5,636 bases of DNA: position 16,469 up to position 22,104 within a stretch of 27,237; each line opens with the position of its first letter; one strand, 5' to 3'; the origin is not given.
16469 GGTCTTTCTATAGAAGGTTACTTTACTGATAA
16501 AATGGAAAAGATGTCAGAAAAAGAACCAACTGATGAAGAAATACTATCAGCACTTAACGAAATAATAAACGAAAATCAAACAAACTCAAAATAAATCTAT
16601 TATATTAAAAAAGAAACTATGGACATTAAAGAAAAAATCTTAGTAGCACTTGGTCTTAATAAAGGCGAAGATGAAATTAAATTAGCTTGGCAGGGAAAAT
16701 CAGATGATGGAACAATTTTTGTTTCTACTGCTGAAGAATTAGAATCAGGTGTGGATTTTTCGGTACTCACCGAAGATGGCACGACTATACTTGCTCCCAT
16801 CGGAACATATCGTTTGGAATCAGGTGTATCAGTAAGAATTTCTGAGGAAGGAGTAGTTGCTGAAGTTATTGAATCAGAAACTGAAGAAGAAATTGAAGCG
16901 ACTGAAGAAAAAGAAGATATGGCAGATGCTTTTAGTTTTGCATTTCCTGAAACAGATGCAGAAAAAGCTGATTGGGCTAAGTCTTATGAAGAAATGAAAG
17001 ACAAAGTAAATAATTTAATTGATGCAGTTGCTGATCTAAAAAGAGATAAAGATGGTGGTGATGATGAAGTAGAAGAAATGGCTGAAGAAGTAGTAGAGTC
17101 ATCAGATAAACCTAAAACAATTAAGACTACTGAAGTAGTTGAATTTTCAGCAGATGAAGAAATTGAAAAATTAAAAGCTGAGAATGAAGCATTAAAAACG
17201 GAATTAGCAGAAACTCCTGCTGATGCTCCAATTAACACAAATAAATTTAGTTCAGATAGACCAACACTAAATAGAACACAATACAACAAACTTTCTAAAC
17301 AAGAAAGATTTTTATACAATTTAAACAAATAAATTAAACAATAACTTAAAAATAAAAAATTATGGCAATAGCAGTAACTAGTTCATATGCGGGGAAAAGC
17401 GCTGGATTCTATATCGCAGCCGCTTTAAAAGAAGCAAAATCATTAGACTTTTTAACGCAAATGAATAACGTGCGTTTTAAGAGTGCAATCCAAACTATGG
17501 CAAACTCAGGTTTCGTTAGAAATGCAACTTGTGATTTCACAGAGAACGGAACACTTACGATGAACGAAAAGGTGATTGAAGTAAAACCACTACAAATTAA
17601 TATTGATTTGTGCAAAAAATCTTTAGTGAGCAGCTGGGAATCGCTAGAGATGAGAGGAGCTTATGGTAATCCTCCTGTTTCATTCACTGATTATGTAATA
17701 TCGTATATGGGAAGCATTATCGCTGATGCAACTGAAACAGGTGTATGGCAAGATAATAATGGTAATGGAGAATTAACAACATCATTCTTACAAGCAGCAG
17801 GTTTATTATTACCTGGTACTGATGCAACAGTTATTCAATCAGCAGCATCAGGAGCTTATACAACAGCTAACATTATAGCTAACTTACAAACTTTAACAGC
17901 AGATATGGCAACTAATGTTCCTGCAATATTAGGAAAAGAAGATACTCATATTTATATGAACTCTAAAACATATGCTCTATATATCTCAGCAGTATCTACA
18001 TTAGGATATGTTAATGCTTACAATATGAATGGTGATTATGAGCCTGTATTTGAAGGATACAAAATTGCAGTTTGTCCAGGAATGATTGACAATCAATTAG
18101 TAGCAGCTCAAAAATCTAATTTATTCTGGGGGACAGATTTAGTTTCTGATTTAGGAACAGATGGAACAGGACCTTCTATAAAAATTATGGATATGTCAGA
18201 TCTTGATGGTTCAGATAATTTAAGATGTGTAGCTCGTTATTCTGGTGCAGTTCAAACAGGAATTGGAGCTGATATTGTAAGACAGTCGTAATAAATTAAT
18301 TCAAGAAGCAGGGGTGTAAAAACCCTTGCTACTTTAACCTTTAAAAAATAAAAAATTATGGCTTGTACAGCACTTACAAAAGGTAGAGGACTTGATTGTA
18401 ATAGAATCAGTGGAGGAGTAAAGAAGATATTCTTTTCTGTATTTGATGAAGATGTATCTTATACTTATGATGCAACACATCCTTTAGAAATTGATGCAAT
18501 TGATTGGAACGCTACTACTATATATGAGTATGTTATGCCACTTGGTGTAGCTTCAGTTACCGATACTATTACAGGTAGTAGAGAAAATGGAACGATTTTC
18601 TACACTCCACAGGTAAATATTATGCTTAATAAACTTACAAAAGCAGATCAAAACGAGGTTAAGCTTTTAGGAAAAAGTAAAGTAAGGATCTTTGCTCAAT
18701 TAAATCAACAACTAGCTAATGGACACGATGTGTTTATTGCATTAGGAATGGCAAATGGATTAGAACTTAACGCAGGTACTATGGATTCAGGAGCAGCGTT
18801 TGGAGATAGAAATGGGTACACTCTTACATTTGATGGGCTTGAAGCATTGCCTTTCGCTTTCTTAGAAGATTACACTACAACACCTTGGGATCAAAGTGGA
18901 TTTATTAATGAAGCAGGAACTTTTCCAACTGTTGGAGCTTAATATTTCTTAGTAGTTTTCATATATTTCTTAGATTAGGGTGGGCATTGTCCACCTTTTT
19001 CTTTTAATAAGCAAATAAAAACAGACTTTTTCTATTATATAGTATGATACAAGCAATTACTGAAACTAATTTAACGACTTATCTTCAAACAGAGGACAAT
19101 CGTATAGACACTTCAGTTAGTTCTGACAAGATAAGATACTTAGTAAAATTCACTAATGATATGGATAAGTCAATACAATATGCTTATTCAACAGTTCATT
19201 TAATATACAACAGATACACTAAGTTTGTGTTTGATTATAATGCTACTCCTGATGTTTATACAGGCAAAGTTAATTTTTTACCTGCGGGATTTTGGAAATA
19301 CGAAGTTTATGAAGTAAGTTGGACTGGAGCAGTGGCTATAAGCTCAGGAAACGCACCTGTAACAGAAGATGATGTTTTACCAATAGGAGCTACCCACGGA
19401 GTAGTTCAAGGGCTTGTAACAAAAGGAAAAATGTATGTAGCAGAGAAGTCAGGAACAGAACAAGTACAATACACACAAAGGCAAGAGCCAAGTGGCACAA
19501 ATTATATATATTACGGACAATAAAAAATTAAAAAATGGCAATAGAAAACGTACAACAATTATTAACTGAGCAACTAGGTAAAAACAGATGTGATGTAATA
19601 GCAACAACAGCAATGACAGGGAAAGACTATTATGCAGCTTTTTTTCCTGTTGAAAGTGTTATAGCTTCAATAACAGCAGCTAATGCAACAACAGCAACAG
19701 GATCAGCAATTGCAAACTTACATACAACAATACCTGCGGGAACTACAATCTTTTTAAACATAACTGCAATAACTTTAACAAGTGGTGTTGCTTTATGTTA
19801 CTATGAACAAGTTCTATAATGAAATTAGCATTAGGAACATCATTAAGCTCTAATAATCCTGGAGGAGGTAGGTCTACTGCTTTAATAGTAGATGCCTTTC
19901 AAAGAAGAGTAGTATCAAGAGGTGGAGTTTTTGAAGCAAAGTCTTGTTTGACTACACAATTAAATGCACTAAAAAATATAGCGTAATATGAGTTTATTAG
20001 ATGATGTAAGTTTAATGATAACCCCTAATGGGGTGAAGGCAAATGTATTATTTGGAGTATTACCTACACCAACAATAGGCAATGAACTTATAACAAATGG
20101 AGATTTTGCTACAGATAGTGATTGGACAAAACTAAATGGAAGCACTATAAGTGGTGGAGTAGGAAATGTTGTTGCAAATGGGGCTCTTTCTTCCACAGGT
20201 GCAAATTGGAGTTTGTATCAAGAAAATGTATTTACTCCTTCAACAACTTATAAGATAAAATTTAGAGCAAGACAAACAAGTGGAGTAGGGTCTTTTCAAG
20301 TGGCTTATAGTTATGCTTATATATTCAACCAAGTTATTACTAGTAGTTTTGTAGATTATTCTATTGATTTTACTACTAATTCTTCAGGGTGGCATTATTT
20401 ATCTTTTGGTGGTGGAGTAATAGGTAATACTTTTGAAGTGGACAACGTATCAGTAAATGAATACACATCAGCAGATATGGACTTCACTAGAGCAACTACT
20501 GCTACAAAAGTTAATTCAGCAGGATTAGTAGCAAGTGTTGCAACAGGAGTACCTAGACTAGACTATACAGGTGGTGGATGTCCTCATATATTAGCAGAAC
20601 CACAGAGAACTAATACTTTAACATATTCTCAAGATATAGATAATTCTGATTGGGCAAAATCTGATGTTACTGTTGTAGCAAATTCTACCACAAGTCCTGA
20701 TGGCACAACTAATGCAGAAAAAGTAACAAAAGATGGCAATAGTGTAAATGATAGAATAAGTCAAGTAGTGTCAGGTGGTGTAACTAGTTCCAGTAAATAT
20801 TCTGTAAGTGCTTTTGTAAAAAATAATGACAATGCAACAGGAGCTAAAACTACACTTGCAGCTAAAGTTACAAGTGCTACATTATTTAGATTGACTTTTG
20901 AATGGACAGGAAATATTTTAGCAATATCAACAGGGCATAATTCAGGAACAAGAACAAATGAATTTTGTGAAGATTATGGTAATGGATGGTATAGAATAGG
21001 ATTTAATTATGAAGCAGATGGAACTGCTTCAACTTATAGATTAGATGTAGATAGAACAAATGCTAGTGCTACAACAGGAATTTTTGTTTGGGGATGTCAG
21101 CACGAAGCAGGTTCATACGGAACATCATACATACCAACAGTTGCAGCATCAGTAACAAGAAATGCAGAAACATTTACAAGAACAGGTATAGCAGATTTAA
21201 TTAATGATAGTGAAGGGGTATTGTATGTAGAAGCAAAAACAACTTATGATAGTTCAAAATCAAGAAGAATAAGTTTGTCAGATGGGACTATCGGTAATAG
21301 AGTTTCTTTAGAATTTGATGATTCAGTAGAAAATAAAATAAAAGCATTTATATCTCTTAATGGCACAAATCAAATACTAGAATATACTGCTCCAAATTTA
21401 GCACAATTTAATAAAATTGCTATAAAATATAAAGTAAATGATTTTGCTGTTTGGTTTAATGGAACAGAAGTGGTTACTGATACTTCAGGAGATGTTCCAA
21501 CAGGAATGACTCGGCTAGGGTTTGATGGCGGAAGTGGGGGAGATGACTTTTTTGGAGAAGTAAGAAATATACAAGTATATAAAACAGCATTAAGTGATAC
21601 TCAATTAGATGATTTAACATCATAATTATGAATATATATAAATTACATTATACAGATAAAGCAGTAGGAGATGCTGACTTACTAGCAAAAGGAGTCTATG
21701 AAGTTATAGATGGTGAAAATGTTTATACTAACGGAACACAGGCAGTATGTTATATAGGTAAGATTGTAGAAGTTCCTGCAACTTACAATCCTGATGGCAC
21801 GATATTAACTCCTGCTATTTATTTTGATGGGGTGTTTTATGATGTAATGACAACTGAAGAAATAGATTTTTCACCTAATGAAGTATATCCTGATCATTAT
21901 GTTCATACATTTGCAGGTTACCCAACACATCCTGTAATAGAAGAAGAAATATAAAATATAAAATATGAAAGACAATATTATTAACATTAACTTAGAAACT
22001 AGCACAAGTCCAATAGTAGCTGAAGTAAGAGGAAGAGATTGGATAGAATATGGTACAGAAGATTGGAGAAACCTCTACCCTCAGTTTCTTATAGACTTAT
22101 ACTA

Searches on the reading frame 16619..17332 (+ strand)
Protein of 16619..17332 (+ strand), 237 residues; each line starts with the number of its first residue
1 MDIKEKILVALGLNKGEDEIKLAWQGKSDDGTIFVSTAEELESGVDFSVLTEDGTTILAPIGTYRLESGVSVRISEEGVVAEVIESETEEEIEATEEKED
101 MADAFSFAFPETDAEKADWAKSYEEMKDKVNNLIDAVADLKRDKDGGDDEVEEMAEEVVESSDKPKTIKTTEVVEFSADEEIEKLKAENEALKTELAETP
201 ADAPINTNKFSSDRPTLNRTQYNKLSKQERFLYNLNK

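Call 9: search_protein_families(library=phrogs, proteins=[window:16619-17332:+], max_evalue=0.001)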
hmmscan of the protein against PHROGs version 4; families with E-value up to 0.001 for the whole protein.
window:16619-17332:+ (237 aa): 1 family
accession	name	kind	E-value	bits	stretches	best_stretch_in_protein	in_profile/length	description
phrog_24921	-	unknown function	0.00018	21.7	1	25-97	209-281/349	-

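Call 86: search_protein_families(library=pfam, proteins=[window:16619-17332:+], max_evalue=0.01)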
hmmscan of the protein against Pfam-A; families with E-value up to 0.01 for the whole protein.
window:16619-17332:+ (237 aa): 2 families
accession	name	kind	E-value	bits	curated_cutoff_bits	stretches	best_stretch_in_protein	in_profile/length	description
PF12808.12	Mto2_bdg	-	0.003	18.3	22.3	1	177-197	26-46/52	Micro-tubular organiser Mto1 C-term Mto2-binding region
PF14197.11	Cep57_CLD_2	-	0.0071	16.8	27.1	0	178-199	43-64/67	Centrosome localisation domain of PPC89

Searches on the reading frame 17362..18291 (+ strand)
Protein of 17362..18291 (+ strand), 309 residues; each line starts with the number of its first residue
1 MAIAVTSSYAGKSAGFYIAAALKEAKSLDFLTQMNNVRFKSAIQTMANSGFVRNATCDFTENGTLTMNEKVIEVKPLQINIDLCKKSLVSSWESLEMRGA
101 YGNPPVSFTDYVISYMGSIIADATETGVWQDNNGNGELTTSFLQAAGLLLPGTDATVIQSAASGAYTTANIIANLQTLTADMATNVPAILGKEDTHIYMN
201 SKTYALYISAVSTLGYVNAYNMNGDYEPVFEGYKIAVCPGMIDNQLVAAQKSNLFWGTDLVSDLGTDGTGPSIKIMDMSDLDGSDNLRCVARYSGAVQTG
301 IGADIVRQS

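Call 9: search_protein_families(library=phrogs, proteins=[window:17362-18291:+], max_evalue=0.001)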
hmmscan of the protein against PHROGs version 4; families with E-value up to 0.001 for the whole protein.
window:17362-18291:+ (309 aa): 1 family
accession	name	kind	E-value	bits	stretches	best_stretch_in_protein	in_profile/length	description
phrog_11320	-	unknown function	5.2e-13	49.6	1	6-282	8-280/324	-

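Call 19: search_protein_families(library=pfam, proteins=[window:17362-18291:+], max_evalue=0.01)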
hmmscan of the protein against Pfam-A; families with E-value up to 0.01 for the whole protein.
window:17362-18291:+ (309 aa): 0 families

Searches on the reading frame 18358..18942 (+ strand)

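Call 9: search_protein_families(library=phrogs, proteins=[window:18358-18942:+], max_evalue=0.001)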
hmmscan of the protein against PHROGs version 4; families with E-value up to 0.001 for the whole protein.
window:18358-18942:+ (194 aa): 1 family
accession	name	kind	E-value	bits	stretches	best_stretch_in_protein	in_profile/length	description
phrog_19091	-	unknown function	7.1e-16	59.3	1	6-175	5-166/181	-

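Call 86: search_protein_families(library=pfam, proteins=[window:18358-18942:+], max_evalue=0.01)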
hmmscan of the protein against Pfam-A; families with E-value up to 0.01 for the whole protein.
window:18358-18942:+ (194 aa): 0 families

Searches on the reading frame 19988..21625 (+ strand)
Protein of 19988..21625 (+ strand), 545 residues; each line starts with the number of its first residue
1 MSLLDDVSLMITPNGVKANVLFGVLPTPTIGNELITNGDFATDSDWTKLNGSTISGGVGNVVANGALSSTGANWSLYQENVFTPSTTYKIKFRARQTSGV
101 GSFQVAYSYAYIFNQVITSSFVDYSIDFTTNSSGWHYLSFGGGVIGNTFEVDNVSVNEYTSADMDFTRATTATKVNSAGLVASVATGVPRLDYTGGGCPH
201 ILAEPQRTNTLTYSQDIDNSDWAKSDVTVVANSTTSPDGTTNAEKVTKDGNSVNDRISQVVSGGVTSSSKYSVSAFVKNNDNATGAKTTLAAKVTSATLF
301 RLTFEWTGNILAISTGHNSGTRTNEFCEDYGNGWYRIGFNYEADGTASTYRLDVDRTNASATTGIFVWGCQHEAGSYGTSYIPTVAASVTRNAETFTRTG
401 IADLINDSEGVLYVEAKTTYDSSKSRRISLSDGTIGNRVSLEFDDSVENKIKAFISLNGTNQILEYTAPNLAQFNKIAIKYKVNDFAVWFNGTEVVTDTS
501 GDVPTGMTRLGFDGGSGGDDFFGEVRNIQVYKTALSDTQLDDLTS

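Call 9: search_protein_families(library=phrogs, proteins=[window:19988-21625:+], max_evalue=0.001)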
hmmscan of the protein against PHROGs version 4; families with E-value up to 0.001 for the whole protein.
window:19988-21625:+ (545 aa): 3 families
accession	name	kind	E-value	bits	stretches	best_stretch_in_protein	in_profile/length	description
phrog_5939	-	tail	4.6e-56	191.8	1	165-544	372-761/801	tail protein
phrog_34853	-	unknown function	1.6e-40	140.2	1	157-485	25-350/555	-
phrog_1419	-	tail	1.1e-15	57.9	1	164-541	401-790/793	tail protein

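Call 86: search_protein_families(library=pfam, proteins=[window:19988-21625:+], max_evalue=0.01)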
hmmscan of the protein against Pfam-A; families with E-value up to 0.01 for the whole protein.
window:19988-21625:+ (545 aa): 1 family
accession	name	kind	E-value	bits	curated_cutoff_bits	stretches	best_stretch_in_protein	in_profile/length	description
PF06439.18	3keto-disac_hyd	-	0.0039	17.7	26.8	0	466-506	119-159/187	3-keto-disaccharide hydrolase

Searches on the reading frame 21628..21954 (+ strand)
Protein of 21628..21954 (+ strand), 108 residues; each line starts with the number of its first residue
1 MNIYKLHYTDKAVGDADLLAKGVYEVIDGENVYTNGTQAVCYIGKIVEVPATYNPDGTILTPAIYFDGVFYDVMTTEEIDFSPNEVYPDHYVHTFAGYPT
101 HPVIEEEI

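Call 9: search_protein_families(library=phrogs, proteins=[window:21628-21954:+], max_evalue=0.001)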
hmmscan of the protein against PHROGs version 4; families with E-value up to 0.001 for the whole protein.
window:21628-21954:+ (108 aa): 1 family
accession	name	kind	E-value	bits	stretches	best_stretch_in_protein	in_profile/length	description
phrog_36706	-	unknown function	3.6e-14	54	1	1-96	1-97/100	-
